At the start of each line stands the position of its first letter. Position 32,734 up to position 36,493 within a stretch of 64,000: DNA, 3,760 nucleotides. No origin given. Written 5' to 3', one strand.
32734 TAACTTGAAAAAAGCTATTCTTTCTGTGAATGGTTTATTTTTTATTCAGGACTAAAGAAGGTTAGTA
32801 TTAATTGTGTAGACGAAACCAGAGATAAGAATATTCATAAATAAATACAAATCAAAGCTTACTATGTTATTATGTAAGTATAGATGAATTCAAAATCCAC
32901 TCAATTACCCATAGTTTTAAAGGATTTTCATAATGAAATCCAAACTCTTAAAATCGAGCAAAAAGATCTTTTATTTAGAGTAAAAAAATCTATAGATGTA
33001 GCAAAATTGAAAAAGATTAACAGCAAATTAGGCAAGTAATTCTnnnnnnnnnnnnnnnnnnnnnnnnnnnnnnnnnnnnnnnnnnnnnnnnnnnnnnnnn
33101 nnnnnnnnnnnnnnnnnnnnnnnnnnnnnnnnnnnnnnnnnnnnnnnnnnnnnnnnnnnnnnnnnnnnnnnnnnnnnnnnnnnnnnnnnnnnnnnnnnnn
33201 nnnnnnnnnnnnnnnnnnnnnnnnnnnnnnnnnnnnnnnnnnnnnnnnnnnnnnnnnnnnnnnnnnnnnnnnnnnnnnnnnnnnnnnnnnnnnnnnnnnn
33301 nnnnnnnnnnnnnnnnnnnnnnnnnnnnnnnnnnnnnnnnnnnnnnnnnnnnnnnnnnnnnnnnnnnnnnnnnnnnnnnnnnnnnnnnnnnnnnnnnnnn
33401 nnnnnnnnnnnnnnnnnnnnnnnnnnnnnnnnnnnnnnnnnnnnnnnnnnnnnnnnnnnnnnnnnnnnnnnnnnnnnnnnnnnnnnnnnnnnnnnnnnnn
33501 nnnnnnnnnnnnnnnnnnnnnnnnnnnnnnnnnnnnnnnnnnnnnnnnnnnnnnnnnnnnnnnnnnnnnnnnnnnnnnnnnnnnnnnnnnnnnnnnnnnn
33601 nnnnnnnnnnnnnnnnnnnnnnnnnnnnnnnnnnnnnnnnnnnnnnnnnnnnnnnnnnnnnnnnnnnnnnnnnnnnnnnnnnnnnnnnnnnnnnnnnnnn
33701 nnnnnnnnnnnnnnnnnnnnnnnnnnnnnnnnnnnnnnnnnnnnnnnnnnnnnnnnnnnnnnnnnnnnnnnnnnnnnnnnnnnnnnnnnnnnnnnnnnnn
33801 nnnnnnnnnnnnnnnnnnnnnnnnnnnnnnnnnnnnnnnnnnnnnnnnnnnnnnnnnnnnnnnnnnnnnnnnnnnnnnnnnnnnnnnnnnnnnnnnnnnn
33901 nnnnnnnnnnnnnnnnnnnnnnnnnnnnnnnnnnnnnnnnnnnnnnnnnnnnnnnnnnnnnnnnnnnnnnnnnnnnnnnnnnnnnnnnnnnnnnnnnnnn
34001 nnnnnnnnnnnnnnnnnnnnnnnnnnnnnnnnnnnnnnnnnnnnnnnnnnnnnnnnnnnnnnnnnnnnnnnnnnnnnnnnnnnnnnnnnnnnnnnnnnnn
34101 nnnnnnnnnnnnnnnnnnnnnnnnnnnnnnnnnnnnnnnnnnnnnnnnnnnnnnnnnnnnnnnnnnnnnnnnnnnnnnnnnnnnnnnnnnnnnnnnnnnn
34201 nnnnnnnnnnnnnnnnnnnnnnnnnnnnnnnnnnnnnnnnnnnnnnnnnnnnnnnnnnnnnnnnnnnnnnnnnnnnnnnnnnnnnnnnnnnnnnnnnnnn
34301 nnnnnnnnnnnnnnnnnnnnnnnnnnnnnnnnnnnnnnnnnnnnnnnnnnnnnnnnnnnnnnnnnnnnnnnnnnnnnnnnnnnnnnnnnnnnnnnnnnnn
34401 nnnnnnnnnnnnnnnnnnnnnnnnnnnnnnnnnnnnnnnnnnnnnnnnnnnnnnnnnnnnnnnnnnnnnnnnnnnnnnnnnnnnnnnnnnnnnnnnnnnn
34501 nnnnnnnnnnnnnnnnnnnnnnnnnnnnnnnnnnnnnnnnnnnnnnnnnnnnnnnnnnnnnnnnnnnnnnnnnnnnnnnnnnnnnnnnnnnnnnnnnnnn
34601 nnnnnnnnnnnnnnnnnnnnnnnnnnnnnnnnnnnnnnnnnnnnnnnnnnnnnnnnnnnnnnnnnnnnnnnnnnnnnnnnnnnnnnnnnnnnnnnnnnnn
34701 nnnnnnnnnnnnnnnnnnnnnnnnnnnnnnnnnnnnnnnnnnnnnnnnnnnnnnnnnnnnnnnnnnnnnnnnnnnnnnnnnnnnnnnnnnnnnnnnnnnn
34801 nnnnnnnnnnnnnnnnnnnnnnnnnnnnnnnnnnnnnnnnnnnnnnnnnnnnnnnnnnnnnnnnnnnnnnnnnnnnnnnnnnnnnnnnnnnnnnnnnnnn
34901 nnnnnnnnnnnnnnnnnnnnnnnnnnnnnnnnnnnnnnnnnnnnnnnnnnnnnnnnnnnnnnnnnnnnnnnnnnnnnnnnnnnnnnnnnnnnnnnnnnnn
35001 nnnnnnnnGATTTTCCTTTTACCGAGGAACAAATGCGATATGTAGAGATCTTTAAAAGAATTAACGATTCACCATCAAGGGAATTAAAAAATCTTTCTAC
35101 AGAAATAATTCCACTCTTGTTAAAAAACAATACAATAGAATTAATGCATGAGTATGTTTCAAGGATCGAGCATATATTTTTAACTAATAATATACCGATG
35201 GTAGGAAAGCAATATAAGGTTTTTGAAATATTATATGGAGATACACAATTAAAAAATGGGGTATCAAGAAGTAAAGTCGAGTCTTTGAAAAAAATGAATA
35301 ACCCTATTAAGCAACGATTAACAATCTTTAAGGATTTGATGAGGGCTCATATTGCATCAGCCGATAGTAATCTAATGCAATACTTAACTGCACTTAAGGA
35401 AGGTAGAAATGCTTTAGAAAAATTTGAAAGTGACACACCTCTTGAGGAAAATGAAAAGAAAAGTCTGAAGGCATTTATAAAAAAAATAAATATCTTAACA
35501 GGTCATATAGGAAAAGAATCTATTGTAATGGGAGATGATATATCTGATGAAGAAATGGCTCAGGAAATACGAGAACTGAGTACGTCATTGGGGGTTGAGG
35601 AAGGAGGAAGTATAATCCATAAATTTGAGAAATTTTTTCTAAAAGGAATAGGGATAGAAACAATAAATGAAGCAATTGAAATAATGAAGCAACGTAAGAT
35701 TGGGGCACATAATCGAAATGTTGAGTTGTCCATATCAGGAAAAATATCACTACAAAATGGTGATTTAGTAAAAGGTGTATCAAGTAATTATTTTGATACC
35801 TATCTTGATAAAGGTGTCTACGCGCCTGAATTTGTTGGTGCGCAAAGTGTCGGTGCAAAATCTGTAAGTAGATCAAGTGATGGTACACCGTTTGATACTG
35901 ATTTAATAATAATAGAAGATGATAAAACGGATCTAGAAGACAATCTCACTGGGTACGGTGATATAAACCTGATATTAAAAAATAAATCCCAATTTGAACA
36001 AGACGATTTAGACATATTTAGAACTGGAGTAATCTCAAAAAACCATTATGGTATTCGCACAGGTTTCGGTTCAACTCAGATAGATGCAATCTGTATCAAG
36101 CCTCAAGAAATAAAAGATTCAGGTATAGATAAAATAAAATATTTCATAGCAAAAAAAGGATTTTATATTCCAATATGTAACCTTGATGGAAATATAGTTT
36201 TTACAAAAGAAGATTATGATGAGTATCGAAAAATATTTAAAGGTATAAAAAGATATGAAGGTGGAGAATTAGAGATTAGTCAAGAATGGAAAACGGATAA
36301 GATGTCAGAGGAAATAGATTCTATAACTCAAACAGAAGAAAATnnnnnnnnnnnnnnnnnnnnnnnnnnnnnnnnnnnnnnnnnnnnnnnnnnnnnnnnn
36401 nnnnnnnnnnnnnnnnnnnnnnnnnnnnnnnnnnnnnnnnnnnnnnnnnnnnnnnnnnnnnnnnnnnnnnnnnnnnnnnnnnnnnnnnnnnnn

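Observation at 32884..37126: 1360-aa protein with a C-terminal CD-NTase/pol-beta-like nucleotidyltransferase core, preceded by a 51-aa ORF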

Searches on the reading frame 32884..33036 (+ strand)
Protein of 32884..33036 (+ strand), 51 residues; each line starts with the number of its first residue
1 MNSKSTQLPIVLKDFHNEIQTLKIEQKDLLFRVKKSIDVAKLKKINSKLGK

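Call 3: search_protein_families(library=pfam, proteins=[window:32884-33036:+], max_evalue=1)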
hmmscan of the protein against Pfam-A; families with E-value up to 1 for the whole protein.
window:32884-33036:+ (51 aa): 1 family
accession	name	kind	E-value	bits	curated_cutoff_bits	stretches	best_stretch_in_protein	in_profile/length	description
PF14916.11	CCDC92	-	0.00081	19.6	28.3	1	10-33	20-43/57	Coiled-coil domain of unknown function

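Call 4: search_protein_families(library=ncbifam, proteins=[window:32884-33036:+], max_evalue=1)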
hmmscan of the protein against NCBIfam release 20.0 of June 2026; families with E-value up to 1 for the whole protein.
window:32884-33036:+ (51 aa): 1 family
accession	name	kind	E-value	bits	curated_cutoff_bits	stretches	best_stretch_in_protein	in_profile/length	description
NF010179.0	PRK13658.1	equivalog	0.082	12.8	87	1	11-41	24-54/62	hypothetical protein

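Call 5: search_protein_families(library=padloc, proteins=[window:32884-33036:+], max_evalue=1)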
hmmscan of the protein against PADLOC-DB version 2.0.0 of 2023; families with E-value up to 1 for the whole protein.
window:32884-33036:+ (51 aa): 0 families

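Call 92: search_protein_families(library=phrogs, proteins=[window:32884-33036:+], max_evalue=0.01)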
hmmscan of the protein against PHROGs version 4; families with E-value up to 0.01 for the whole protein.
window:32884-33036:+ (51 aa): 0 families

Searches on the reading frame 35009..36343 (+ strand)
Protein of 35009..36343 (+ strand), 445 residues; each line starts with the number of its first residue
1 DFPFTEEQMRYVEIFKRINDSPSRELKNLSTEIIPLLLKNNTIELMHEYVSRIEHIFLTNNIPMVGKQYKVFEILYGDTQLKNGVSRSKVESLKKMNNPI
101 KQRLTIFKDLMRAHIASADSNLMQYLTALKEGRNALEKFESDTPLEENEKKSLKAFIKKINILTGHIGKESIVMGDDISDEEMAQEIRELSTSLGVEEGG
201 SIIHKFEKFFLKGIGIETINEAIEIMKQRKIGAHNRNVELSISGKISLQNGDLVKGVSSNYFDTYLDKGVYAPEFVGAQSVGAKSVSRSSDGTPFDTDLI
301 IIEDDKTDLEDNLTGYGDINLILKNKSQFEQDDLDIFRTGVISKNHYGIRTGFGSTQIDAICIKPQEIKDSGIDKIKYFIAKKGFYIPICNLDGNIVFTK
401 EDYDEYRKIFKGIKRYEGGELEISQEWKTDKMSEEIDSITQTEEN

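Call 53: predict_structure(alignment_id=A6)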
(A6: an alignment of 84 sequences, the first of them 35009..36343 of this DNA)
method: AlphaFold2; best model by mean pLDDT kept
length: 445 residues; sequences in the alignment: 84
mean_pLDDT: 85.3   pTM: 0.86
mean pLDDT of the five models: 85.3, 85.0, 83.9, 83.4, 83.0
residues with pLDDT >= 90: 192; 70-90: 205; 50-70: 37; < 50: 11
segments of 3 or more residues with pLDDT < 50: 166-171, 443-445
pLDDT, mean of each block of 10 residues (from residue 1): 81 90 86 79 88 85 86 88 90 93 94 95 90 88 87 82 53 63 83 78 83 92 96 97 95 91 91 73 53 83 86 79 92 91 90 96 82 90 97 95 95 85 81 72 47
secondary structure, 60 per line:
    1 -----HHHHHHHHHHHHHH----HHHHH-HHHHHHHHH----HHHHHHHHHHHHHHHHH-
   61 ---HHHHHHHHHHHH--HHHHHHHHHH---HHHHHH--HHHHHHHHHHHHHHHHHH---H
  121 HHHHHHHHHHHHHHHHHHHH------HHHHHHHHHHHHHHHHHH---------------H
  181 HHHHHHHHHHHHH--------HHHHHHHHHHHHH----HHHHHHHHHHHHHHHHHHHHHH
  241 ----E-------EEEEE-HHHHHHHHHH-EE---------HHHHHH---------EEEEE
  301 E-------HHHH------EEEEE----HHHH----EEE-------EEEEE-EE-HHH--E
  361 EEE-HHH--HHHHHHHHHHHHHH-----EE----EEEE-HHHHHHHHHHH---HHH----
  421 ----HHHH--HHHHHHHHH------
elements in order: H6-19 H24-28 H30-38 H43-59 H64-75 H78-87 H91-96 H99-116 H120-140 H147-164 H180-193 H202-214 H219-240 E253-257 H259-268 H281-286 E296-301 H309-312 E319-323 H328-331 E336-338 E346-350 E360-363 H370-383 E395-398 H400-410 H425-428 H431-439
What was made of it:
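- On ADP-ribosyltransferase superfamily (Tpt1/KptA, DarT clades): The AF2 model is confident (pLDDT 85; call 53).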

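Call 55: fold_search(model_id=the predicted structure, library=pdb)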
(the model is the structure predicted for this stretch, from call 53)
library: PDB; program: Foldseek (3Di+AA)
matches with E <= 10: 83; with E <= 0.001: 0
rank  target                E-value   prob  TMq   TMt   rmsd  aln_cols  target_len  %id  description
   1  7yw4                  2.9e-01  0.99  0.21  0.68   4.8       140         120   11  Crystal structure of tRNA 2'-phosphotransferase from Saccharomyces cerevisiae (released 2023-07-26)
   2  1r1k_D                5.3e-01  0.08  0.10  0.15  20.6       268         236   12  Crystal structure of the ligand-binding domains of the heterodimer EcR/USP bound to ponasterone A (released 2003-11-18)
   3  9lyq_B                5.3e-01  0.03  0.09  0.05  24.5       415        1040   12  Structure of RND efflux pump MdtB (released 2025-12-10)
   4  7omu_AAA              5.9e-01  0.72  0.21  0.25   7.2       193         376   12  Thermosipho africanus DarTG in complex with ADP-ribose (released 2021-06-23)
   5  7omx                  1.3e+00  0.54  0.22  0.45   7.2       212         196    9  Thermus sp. 2.9 DarT in complex with carba-NAD+ (released 2021-06-23)
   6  7omw                  1.4e+00  0.66  0.22  0.46   6.4       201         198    8  Thermus sp. 2.9 DarT in complex with NAD+ (released 2021-06-23)
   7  7omy_AAA              1.4e+00  0.54  0.23  0.45   7.4       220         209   10  Thermus sp. 2.9 DarT in complex with carba-NAD+ and ssDNA (released 2021-06-23)
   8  7nvo_D                1.5e+00  0.06  0.11  0.16  17.1       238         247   12  Human TRiC complex in open state with nanobody bound (released 2022-03-02)
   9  8ux2_B                1.6e+00  0.25  0.10  0.17   3.5        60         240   12  Chromobacterium violaceum mono-ADP-ribosyltransferase CteC in complex with NAD+ (released 2024-01-17)
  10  8ux2_A                1.7e+00  0.33  0.11  0.19   4.0        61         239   10  Chromobacterium violaceum mono-ADP-ribosyltransferase CteC in complex with NAD+ (released 2024-01-17)
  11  8ux2_C                1.8e+00  0.25  0.10  0.18   3.9        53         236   11  Chromobacterium violaceum mono-ADP-ribosyltransferase CteC in complex with NAD+ (released 2024-01-17)
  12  9olq_M                2.0e+00  0.08  0.13  0.22  17.4       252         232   15  Designed allosteric facilitated dissociation switch AS1_K46L_E50W_K172W_E173Y in complex state THE (released 2025-08-20)
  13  4bjn_B                2.2e+00  0.04  0.08  0.14  17.4       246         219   10  Crystal structure of the flax-rust effector AvrM-A (released 2013-10-16)
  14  8bw9_B                2.2e+00  0.03  0.11  0.14  19.7       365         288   12  Cryo-EM structure of the RAF activating complex KSR-MEK-CNK-HYP (released 2024-02-21)
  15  7zdg_C                2.9e+00  0.02  0.10  0.09  25.2       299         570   13  IF(heme/confined) conformation of CydDC (Dataset-5) (released 2023-04-19)
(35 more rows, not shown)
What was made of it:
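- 8 of the top 11 Foldseek PDB hits are ART-fold enzymes, led by the nucleic-acid-directed Tpt1 and DarT (call 55). The best ART-fold matches act on nucleic acids rather than proteins (call 55).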

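Call 63: fold_search(model_id=the predicted structure, library=viral)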
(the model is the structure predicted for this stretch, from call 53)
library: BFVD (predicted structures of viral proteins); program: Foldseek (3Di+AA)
matches with E <= 10: 130; with E <= 0.001: 0
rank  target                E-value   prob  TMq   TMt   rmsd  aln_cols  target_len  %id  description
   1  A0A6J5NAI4            5.0e-03  0.97  0.22  0.24  18.1       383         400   12  Uncharacterized protein [uncultured Caudovirales phage]
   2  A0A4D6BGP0            2.7e-02  0.99  0.18  0.45   5.1       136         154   17  (no name in the UniProt tables at hand)
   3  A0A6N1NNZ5            5.1e-02  1.00  0.24  0.56   4.5       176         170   12  Uncharacterized protein [Tupanvirus soda lake]
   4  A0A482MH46            1.4e-01  0.91  0.24  0.18  14.1       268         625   11  DUF3626 domain-containing protein [Nodularia phage vB_NspS-kac65v161]
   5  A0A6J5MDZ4            3.5e-01  0.23  0.18  0.08  16.3       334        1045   11  NAT_SF domain containing protein [uncultured Caudovirales phage]
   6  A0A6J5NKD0            4.1e-01  0.47  0.23  0.10  13.6       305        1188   10  Uncharacterized protein [uncultured Caudovirales phage]
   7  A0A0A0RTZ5            4.3e-01  0.51  0.19  0.32  14.2       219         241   12  Uncharacterized protein [Mycobacterium phage Larenn]
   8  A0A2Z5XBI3            4.7e-01  0.15  0.17  0.22  19.2       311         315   11  (no name in the UniProt tables at hand)
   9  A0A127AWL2            4.9e-01  0.75  0.18  0.40   6.5       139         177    6  Uncharacterized protein [Bacillus phage SP-15]
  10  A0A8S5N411            5.7e-01  0.30  0.17  0.12  13.9       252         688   12  Minor tail protein [Podoviridae sp. ctiJY10]
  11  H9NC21                5.9e-01  0.69  0.16  0.33   7.9       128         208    8  (no name in the UniProt tables at hand)
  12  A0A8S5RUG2            5.9e-01  0.18  0.14  0.09  15.8       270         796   11  (no name in the UniProt tables at hand)
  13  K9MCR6                6.2e-01  0.09  0.10  0.12  20.9       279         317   13  (no name in the UniProt tables at hand)
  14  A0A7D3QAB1            7.5e-01  0.66  0.22  0.44   5.2       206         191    9  (no name in the UniProt tables at hand)
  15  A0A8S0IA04            8.7e-01  0.12  0.13  0.22  17.1       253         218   11  (no name in the UniProt tables at hand)
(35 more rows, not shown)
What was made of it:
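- On ADP-ribosyltransferase superfamily (Tpt1/KptA, DarT clades): ART-fold proteins dominate the compact top hits in two libraries (Tpt1 prob 0.99, TM 0.68; DarT; CteC; DUF3626; PARP-like), but at E 0.14-1.8 (calls 55, 63).
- Closest known: Tpt1/KptA RNA 2'-phosphotransferase and DarT ssDNA ADP-ribosyltransferase. Same: Top compact structural matches of aa 897-1075 (calls 55, 63).
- The viral library again returns DarT, DUF3626 and a PARP-like protein (call 63).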

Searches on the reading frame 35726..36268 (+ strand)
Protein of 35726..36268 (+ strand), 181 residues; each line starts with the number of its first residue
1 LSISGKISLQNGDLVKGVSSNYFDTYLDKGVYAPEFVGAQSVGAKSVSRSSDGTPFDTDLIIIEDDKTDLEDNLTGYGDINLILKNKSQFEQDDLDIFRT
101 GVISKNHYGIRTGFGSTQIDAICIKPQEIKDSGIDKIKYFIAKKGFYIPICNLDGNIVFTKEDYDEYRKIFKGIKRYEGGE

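Call 62: search_protein_families(library=pfam, alignment_id=A7, max_evalue=10)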
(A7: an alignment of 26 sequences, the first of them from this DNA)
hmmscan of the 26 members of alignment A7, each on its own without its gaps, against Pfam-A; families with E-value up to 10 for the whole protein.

A. member 1, seq(181 aa): 0 families

B. families by the number of members that match (of 26 scanned): 11 families
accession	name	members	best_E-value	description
PF10413.14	Rhodopsin_N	3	0.011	Amino terminal of the G-protein receptor rhodopsin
PF08363.15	GbpC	1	0.0017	Glucan-binding protein C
PF08275.17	DNAG_N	1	0.0076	DNA primase catalytic core, N-terminal domain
PF13585.12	CHU_C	1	0.014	CHU_C Type IX secretion signal domain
PF12549.13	TOH_N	1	0.021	Tyrosine hydroxylase N terminal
PF19647.4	DUF6150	1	0.03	Family of unknown function (DUF6150)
PF25475.1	DUF7903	1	0.072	Domain of unknown function (DUF7903)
PF19079.5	CFSR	1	0.11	Collagen-flanked surface repeat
PF24877.1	ILV_EDD_C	1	0.16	Dihydroxy-acid/6-phosphogluconate dehydratase C-terminal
PF14500.11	MMS19_N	1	0.24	Dos2-interacting transcription regulator of RNA-Pol-II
PF00818.23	Ice_nucleation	1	3.7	Ice nucleation protein repeat (2 copies)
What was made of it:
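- Tried and rejected: A Pfam scan of 26 domain copies at E<=10 returned no ART family (call 62).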

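Call 96: find_homologous_proteins(query=A7, max_evalue=0.001)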
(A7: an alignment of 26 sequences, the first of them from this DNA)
Query A7 (26 sequences) (181 aa, profile of the alignment): 25 proteins with E <= 0.001 among 2335 candidates.
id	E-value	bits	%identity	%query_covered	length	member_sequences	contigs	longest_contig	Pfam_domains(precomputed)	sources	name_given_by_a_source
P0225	1.0e-63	232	33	93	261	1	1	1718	-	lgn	-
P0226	7.0e-61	223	38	92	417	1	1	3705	-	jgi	-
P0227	8.9e-57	210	36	94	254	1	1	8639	-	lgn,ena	-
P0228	1.6e-53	199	33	94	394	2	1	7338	-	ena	-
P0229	8.2e-53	197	32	86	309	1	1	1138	-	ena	-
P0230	1.2e-51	193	34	92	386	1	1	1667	-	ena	-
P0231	1.3e-49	186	36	70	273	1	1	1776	-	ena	-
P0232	4.6e-48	181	32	95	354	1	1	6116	-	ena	-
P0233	3.2e-47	179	33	83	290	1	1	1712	-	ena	-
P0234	4.0e-41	159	32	91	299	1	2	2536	-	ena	-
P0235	7.9e-37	145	26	65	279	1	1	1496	-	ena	-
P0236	2.6e-34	136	31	92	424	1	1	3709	-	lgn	-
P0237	2.2e-29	120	28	56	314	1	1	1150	-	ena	-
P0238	4.5e-29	119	24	72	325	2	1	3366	-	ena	-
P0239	2.8e-28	117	29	61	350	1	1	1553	-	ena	-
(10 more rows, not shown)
